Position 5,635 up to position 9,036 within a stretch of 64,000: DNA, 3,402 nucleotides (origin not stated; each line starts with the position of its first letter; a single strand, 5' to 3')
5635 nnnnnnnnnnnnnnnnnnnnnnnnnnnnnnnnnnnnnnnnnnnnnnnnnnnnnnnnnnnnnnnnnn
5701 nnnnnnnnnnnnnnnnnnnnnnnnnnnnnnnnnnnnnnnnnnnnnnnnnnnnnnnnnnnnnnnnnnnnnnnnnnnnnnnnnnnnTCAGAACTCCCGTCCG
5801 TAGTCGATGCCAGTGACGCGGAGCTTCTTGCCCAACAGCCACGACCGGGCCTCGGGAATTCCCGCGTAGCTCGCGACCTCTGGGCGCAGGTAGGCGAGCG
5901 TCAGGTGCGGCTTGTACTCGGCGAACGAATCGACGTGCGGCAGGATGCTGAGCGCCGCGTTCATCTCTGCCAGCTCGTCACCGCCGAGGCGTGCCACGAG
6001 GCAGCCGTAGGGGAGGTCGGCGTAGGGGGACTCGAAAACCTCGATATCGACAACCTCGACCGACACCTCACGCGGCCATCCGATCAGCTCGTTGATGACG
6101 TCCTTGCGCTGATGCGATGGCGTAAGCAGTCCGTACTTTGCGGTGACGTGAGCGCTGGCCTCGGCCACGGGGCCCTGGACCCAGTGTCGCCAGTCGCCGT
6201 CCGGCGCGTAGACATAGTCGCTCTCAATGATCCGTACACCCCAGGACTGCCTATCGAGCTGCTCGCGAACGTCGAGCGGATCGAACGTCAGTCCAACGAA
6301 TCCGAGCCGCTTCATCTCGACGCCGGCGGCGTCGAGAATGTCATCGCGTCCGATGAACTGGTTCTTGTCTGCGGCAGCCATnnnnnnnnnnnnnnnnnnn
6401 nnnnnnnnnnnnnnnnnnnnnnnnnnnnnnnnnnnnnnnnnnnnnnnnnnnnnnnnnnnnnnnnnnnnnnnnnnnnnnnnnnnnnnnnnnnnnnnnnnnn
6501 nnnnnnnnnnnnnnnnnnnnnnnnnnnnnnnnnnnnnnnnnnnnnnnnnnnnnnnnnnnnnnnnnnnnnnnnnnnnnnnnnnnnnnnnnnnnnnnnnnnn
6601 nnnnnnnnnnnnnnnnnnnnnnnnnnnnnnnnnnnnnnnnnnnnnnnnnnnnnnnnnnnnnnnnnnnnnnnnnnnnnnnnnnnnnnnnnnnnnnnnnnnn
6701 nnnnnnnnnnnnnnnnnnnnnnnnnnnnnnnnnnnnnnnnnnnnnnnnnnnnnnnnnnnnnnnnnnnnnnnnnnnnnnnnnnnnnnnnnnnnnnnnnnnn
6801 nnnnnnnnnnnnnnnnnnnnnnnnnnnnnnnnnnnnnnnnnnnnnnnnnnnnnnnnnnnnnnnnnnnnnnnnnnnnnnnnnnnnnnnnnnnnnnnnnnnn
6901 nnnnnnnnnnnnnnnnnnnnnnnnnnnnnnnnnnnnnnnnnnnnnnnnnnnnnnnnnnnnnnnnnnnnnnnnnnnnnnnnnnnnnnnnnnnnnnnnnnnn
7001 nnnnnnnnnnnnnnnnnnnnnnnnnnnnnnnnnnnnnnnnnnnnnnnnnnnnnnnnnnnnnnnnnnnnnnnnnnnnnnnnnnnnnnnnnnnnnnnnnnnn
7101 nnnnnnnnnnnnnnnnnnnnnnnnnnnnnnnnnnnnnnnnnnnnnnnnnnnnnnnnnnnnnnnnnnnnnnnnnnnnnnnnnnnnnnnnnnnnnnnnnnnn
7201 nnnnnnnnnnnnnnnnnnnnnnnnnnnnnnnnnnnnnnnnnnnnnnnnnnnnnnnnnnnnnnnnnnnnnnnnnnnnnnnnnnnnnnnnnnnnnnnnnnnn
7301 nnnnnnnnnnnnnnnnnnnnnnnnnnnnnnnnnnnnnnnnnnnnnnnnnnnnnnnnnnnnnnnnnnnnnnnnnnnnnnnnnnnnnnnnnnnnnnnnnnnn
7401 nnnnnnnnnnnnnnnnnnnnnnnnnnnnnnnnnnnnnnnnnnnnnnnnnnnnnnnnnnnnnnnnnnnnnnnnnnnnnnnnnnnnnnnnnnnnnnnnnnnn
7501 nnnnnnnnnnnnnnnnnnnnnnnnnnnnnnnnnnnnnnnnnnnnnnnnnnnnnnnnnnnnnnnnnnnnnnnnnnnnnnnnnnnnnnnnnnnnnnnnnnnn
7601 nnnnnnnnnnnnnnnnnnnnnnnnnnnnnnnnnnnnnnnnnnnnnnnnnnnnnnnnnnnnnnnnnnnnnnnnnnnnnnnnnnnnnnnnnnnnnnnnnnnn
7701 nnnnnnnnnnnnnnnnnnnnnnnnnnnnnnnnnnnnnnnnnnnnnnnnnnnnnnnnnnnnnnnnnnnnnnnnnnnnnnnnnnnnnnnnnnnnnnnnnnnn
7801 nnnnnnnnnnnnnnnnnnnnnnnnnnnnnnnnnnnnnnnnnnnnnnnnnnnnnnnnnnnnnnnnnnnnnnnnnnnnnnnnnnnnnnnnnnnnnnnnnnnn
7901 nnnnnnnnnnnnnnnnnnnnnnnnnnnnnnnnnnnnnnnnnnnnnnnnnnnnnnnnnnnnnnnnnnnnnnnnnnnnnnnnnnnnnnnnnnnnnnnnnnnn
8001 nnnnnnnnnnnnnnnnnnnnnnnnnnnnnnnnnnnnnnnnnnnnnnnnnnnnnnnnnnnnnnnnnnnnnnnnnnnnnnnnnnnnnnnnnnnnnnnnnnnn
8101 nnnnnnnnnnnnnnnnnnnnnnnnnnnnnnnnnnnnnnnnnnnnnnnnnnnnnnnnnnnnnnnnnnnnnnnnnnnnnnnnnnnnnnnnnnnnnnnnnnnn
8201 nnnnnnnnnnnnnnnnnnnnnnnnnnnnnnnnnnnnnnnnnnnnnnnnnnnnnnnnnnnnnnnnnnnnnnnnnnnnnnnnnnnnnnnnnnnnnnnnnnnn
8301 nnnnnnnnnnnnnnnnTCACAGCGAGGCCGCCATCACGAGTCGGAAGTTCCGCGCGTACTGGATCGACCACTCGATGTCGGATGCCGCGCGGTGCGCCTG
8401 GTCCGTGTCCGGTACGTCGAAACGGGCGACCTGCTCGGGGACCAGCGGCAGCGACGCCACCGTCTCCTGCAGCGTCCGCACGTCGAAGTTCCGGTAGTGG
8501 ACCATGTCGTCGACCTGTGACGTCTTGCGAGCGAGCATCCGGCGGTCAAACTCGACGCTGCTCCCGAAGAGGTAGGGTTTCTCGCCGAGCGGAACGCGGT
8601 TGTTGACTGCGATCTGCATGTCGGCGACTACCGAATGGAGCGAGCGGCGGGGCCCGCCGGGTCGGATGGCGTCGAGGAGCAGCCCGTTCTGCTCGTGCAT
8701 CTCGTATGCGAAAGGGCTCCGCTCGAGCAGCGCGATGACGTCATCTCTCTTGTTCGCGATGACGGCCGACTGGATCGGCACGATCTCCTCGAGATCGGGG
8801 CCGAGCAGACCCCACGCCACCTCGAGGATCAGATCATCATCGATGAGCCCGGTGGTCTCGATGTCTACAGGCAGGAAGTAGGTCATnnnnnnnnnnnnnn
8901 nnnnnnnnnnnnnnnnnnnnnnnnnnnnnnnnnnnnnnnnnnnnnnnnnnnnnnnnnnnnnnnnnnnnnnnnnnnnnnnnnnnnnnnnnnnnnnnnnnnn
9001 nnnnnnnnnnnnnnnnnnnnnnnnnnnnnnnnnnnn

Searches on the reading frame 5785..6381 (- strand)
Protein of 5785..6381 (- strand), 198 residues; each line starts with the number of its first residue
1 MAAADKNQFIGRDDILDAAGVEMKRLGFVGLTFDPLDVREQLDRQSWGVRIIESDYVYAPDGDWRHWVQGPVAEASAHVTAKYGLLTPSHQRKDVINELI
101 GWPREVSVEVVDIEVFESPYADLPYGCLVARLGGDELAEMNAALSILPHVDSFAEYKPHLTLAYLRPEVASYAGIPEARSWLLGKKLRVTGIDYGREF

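Call 20: search_protein_families(library=phrogs, max_evalue=0.001, proteins=[window:5785-6381:-])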
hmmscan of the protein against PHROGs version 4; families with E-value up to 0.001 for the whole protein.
window:5785-6381:- (198 aa): 1 family
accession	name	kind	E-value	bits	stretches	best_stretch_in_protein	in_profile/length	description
phrog_755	-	DNA, RNA and nucleotide metabolism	1.2e-20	74.7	1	21-195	3-153/156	RNA ligase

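Call 21: search_protein_families(library=pfam, max_evalue=1, proteins=[window:5785-6381:-])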
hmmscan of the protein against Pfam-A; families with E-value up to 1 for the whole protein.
window:5785-6381:- (198 aa): 2 families
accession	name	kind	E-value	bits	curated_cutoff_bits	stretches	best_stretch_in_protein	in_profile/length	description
PF13563.12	2_5_RNA_ligase2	-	0.00083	19.9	27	1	64-191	12-142/152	2'-5' RNA ligase superfamily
PF23474.1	Acb1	-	0.014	15.5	27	1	111-165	61-111/144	Anti-CBASS protein Acb1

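Call 41: search_protein_families(library=pfam, max_evalue=0.05, proteins=[L084:11606-12031:+, L084:12031-12420:+, L084:12578-12988:+, L084:12984-13358:+, L084:13475-13732:+, L084:13732-14091:+, L084:14091-14369:+])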
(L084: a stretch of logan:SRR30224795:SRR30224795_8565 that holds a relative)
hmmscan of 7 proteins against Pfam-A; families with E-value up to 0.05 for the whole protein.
L084:11606-12031:+ (142 aa): 0 families

L084:12031-12420:+ (130 aa): 0 families

L084:12578-12988:+ (137 aa): 0 families

L084:12984-13358:+ (125 aa): 0 families

L084:13475-13732:+ (86 aa): 0 families

L084:13732-14091:+ (120 aa): 0 families

L084:14091-14369:+ (93 aa): 0 families

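Call 42: search_protein_families(library=phrogs, max_evalue=0.01, proteins=[L084:11606-12031:+, L084:12031-12420:+, L084:12578-12988:+, L084:12984-13358:+, L084:13475-13732:+, L084:13732-14091:+, L084:14091-14369:+])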
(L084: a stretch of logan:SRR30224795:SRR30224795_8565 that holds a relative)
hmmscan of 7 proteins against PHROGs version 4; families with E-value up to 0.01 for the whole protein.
L084:11606-12031:+ (142 aa): 0 families

L084:12031-12420:+ (130 aa): 0 families

L084:12578-12988:+ (137 aa): 0 families

L084:12984-13358:+ (125 aa): 0 families

L084:13475-13732:+ (86 aa): 0 families

L084:13732-14091:+ (120 aa): 0 families

L084:14091-14369:+ (93 aa): 0 families

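Call 47: search_protein_families(library=ncbifam, max_evalue=0.001, proteins=[window:5785-6381:-])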
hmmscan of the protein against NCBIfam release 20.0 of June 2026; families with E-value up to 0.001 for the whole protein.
window:5785-6381:- (198 aa): 0 families

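Call 70: search_protein_families(library=padloc, max_evalue=0.001, proteins=[window:5785-6381:-])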
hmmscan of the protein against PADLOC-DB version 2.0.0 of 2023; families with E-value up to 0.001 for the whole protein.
window:5785-6381:- (198 aa): 0 families

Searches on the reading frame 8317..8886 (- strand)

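Call 20: search_protein_families(library=phrogs, max_evalue=0.001, proteins=[window:8317-8886:-])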
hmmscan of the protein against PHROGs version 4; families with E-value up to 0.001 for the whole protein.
window:8317-8886:- (189 aa): 1 family
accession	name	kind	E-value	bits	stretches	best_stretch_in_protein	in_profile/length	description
phrog_192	-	DNA, RNA and nucleotide metabolism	1.4e-14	55.2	1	2-178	106-267/397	DNA polymerase exonuclease subunit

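Call 21: search_protein_families(library=pfam, max_evalue=1, proteins=[window:8317-8886:-])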
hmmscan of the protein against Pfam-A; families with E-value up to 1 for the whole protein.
window:8317-8886:- (189 aa): 1 family
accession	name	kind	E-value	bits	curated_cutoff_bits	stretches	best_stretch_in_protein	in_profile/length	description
PF00929.31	RNase_T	-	4.1e-05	24.6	24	1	8-175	4-161/164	Exonuclease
